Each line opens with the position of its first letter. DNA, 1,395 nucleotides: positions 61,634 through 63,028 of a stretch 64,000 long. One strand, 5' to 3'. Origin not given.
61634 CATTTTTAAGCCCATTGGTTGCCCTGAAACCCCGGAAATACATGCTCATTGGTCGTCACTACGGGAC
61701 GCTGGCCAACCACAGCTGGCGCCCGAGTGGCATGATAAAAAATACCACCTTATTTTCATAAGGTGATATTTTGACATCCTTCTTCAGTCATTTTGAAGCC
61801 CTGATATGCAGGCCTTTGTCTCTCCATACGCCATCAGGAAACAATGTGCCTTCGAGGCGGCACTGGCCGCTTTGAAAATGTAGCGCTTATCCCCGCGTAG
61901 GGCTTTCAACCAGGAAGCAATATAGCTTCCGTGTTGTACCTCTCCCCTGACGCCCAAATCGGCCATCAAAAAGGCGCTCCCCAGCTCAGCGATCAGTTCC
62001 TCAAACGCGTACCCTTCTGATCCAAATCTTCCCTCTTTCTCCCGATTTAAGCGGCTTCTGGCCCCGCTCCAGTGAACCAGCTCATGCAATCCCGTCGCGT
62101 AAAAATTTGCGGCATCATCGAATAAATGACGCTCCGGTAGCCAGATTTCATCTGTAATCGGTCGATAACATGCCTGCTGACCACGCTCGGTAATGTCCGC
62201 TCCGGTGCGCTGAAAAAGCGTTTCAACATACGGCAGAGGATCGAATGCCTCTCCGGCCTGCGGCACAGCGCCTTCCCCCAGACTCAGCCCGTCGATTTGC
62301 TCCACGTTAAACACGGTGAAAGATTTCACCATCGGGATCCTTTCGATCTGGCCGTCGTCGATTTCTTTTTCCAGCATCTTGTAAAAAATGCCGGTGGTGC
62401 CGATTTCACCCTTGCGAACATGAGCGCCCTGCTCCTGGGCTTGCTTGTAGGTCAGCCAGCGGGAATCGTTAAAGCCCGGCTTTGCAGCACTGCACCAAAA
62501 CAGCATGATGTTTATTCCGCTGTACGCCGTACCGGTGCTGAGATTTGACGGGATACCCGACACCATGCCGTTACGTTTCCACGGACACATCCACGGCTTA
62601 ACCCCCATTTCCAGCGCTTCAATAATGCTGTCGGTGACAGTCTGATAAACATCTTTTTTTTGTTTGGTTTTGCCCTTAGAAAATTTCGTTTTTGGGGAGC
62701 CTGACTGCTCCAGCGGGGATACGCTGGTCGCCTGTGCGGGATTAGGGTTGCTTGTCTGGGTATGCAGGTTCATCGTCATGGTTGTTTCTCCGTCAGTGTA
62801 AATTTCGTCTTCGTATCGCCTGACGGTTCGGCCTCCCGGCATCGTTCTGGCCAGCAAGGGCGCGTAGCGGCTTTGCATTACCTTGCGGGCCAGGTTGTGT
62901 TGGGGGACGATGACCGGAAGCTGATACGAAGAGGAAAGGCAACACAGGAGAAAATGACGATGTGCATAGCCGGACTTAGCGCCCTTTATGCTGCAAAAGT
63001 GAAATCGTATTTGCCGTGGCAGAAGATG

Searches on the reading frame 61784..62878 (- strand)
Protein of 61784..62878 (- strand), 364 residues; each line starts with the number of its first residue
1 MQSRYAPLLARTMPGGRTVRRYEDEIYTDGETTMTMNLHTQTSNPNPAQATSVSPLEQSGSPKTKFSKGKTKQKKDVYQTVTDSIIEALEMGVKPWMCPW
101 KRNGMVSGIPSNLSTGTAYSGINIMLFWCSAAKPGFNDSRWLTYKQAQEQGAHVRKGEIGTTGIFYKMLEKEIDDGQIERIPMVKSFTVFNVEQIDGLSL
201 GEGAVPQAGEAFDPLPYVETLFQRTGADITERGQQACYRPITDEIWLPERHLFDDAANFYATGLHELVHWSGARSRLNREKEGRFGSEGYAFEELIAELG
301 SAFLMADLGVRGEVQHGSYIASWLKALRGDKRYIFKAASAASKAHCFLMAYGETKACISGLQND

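Call 24: search_protein_families(library=pfam, proteins=[window:61784-62878:-], max_evalue=0.01)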
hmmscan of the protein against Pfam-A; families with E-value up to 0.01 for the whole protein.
window:61784-62878:- (364 aa): 3 families
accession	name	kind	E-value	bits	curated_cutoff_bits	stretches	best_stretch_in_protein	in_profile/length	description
PF18818.7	MPTase-PolyVal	-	8.4e-47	158.8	27.5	1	218-339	3-125/126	Zincin-like metallopeptidase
PF08401.16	ArdcN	-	5.5e-38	130.4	22.6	1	75-190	1-123/123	N-terminal domain of anti-restriction factor ArdC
PF15639.11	Tox-MPTase3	-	0.0046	17.6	25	1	261-296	98-129/131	Metallopeptidase toxin 3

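Call 30: find_encoding_contigs(protein=window:61784-62878:-, flank=10000, max_places=4)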
Protein window:61784-62878:- (364 aa): no gene with exactly this product is on record in the collection.

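Call 64: find_encoding_contigs(protein=window:61784-62779:-, flank=10000, max_places=3)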
Protein window:61784-62779:- (331 aa): 3 contigs read that carry it; 2 places shown.
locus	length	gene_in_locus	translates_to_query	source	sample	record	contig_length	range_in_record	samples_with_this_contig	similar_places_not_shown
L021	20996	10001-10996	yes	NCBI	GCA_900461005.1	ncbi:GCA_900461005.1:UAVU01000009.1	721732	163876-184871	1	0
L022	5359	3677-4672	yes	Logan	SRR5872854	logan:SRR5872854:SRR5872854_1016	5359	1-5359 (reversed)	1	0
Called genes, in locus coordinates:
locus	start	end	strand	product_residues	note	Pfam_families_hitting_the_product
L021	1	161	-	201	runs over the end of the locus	PF19574:LolA_3, PF03548:LolA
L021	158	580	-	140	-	PF13279:4HBT_2, PF03061:4HBT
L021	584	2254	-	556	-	PF00535:Glycos_transf_2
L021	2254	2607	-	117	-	PF22818:ApeI-like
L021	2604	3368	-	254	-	-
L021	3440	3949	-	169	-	PF00501:AMP-binding (faint)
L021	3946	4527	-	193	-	-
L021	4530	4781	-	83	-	PF00550:PP-binding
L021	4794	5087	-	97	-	PF00550:PP-binding (weak)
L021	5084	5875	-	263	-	PF01553:Acyltransferase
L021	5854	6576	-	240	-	PF13723:Ketoacyl-synt_2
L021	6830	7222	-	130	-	-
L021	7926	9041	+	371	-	PF02706:Wzz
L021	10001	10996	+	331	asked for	PF08401:ArdcN, PF18818:MPTase-PolyVal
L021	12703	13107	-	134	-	PF22470:Histone_HNS_N, PF00816:Histone_HNS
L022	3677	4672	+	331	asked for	PF08401:ArdcN, PF18818:MPTase-PolyVal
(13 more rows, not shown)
